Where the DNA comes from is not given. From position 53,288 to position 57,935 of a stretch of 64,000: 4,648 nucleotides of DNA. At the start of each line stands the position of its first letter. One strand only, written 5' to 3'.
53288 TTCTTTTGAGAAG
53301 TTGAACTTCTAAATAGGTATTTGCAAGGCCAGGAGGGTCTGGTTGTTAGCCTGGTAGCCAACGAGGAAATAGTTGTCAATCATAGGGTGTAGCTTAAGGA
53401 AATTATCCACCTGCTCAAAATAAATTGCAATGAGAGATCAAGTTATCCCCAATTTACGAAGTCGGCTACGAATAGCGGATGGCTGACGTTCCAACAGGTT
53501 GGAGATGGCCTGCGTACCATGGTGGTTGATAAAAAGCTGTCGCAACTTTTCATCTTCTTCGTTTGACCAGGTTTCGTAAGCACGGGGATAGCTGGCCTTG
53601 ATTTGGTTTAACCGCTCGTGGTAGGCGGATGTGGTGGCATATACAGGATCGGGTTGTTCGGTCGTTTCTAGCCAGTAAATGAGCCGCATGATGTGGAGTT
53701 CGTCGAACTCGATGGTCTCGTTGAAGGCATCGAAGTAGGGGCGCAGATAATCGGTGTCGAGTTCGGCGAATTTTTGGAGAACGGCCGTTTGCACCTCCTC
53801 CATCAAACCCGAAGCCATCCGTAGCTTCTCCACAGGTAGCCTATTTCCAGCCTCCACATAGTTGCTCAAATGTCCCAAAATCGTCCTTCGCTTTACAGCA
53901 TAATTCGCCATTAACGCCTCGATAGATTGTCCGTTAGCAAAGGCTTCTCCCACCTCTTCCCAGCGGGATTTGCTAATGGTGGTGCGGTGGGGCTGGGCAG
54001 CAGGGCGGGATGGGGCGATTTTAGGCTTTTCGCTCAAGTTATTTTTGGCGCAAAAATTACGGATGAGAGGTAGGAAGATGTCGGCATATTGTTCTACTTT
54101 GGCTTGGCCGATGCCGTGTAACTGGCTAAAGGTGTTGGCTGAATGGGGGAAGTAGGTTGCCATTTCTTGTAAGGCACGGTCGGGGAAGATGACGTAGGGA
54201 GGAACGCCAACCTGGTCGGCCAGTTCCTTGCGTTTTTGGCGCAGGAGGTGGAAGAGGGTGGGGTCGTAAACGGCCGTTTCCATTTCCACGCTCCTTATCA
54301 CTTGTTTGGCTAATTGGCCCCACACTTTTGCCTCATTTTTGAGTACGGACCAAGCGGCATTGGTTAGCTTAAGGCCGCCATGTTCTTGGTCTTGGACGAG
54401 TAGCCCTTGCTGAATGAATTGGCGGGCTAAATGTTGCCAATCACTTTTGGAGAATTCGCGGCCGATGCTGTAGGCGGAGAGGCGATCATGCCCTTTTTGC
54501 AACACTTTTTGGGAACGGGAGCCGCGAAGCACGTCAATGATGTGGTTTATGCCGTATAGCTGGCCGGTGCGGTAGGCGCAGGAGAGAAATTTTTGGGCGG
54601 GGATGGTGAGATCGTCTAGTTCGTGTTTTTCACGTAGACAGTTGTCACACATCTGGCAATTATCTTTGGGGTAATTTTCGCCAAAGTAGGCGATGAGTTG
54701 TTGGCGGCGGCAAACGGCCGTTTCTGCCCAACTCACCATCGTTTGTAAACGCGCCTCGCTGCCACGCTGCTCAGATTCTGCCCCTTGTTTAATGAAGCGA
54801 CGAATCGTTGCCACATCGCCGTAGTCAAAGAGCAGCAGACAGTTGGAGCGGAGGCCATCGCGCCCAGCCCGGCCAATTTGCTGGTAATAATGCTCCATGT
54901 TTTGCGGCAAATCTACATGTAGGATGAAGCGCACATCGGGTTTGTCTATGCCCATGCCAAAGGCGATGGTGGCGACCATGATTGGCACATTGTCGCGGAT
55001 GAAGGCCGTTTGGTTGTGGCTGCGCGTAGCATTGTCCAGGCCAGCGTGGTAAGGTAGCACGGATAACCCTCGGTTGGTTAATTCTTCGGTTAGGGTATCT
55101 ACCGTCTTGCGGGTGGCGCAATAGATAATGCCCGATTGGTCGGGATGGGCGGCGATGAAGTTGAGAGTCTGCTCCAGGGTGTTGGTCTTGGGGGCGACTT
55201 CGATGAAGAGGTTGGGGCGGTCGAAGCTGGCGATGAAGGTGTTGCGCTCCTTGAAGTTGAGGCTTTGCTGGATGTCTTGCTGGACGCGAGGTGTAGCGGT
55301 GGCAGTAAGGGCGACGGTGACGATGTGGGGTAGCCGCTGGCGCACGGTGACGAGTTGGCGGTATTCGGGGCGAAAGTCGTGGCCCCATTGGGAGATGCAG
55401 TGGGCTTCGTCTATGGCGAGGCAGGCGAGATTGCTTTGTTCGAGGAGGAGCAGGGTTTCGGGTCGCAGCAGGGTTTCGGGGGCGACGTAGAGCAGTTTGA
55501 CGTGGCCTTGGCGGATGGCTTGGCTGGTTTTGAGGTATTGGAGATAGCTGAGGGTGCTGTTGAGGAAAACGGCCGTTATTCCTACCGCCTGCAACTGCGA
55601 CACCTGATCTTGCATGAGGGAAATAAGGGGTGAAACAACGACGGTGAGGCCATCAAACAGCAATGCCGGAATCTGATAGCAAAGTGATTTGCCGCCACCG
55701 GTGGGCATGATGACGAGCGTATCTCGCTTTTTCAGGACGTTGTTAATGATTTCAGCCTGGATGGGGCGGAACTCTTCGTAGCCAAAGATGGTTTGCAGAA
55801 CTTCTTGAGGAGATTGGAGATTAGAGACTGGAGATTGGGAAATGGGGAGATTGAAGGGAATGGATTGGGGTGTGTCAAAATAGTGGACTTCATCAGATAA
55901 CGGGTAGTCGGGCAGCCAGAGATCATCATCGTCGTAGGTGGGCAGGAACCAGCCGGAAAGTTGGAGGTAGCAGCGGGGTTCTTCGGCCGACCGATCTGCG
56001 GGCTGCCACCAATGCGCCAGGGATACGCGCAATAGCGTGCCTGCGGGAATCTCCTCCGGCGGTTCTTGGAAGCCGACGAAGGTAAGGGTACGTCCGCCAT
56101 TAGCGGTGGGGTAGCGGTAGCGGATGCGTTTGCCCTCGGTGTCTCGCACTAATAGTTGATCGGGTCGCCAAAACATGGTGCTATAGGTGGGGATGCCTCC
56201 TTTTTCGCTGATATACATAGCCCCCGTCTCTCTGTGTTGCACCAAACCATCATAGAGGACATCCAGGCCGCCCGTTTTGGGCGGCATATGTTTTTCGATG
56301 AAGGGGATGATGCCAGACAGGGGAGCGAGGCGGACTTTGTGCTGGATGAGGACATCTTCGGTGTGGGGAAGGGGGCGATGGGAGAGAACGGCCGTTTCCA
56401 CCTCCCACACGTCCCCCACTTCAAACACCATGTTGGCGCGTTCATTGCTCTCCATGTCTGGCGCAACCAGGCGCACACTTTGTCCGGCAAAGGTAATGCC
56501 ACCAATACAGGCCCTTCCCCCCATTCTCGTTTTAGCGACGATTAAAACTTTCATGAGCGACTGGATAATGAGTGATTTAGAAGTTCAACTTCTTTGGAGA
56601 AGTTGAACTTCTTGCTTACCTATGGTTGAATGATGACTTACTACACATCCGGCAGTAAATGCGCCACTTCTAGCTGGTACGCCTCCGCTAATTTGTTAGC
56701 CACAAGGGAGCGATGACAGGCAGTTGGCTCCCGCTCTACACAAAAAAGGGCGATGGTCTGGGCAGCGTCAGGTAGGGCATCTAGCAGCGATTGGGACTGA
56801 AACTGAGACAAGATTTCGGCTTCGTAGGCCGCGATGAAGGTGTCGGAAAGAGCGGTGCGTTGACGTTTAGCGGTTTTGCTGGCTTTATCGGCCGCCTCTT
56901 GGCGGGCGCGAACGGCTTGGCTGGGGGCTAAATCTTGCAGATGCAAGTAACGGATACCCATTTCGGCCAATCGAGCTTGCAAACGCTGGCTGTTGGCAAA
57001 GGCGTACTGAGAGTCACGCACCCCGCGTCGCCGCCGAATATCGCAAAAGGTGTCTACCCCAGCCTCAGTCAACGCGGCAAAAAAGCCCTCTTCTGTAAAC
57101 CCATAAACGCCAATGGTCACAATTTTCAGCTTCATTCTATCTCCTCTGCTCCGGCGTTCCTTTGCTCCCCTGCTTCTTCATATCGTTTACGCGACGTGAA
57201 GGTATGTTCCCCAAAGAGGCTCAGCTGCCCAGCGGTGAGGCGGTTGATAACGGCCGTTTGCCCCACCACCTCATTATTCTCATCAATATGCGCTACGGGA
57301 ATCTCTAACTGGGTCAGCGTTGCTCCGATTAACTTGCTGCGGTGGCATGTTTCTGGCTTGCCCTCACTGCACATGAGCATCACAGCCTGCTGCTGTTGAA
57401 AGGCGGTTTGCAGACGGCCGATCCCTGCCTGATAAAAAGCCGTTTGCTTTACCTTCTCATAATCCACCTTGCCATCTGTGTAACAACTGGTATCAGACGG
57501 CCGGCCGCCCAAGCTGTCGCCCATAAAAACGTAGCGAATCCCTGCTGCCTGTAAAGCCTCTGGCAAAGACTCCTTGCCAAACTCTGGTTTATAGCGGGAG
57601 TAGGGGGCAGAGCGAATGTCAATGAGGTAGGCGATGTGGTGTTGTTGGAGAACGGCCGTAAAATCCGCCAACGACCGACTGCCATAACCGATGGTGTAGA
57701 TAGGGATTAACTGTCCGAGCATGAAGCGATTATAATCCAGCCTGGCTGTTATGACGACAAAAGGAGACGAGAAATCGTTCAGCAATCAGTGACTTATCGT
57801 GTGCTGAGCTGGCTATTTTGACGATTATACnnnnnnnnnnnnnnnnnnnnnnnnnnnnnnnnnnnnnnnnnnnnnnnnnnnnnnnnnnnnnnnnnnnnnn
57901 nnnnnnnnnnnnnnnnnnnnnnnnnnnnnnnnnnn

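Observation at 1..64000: Highly iterated palindrome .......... saturating the window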

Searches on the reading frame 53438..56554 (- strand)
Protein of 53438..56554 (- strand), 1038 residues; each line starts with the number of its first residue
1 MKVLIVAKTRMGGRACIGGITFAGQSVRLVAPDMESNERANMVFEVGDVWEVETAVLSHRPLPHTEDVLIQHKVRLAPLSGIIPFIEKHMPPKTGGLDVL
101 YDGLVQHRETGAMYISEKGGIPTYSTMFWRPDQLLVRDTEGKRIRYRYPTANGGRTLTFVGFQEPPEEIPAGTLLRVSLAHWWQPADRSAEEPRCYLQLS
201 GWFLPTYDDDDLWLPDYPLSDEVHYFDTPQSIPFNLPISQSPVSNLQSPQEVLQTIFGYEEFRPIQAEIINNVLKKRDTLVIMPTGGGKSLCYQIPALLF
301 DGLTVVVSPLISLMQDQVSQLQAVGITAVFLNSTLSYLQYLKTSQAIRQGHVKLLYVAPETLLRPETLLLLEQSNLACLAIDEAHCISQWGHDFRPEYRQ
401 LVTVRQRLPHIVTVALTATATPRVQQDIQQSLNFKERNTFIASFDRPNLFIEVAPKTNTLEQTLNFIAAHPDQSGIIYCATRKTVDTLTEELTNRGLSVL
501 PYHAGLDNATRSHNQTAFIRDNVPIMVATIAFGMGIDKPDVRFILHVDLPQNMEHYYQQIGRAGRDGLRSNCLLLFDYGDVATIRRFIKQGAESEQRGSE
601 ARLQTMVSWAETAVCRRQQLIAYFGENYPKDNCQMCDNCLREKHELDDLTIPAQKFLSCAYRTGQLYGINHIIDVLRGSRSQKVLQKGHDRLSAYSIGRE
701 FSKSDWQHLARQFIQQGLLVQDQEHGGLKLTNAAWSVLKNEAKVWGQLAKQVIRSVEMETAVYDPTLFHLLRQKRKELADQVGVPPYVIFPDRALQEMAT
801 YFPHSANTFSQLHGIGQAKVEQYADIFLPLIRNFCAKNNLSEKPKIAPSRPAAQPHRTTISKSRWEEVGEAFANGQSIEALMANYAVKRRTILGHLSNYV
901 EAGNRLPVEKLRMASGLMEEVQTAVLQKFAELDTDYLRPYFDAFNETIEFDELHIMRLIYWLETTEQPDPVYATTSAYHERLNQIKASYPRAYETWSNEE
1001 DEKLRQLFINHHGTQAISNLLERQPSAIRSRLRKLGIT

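Call 9: search_protein_families(library=pfam, proteins=[window:53438-56554:-])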
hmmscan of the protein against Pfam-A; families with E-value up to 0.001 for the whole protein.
window:53438-56554:- (1038 aa): 8 families
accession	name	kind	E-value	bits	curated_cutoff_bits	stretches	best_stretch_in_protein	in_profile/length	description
PF09382.16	RQC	-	2.2e-32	111.7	23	1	645-745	3-104/114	RQC domain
PF00270.35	DEAD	-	1.3e-27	97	26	1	263-426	1-165/167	DEAD/DEAH box helicase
PF22557.2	DuOB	-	1.1e-22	81.6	27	1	1-202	1-210/210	Dual OB-containing domain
PF00271.37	Helicase_C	-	7.2e-21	75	23.5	1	459-567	5-110/110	Helicase conserved C-terminal domain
PF16124.10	RecQ_Zn_bind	-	7.5e-19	68.7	25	1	578-640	1-66/66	RecQ zinc-binding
PF00570.28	HRDC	-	9.7e-19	67.5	23.8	1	766-831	3-68/68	HRDC domain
PF14493.12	HTH_40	-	3.5e-10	40.5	27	1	871-956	8-88/89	Helix-turn-helix domain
PF04851.21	ResIII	-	3.9e-07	30.6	22.5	1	261-420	3-162/164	Type III restriction enzyme, res subunit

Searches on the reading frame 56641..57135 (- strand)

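Call 9: search_protein_families(library=pfam, proteins=[window:56641-57135:-])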
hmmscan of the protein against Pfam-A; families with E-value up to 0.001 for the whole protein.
window:56641-57135:- (164 aa): 2 families
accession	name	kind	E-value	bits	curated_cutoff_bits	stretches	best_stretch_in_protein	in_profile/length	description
PF04343.18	DUF488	-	2e-16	61.1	22.2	1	17-148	4-120/121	Domain of unknown function DUF488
PF22751.1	DUF488-N3a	-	6.5e-09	36.6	27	1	53-151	20-116/118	Active DUF488-N3 subclade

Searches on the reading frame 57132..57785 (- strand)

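Call 9: search_protein_families(library=pfam, proteins=[window:57132-57785:-])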
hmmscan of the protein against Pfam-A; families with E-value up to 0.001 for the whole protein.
window:57132-57785:- (217 aa): 1 family
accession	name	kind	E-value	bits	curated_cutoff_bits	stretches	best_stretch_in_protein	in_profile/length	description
PF04343.18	DUF488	-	4.4e-21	76.2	22.2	1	39-152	2-117/121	Domain of unknown function DUF488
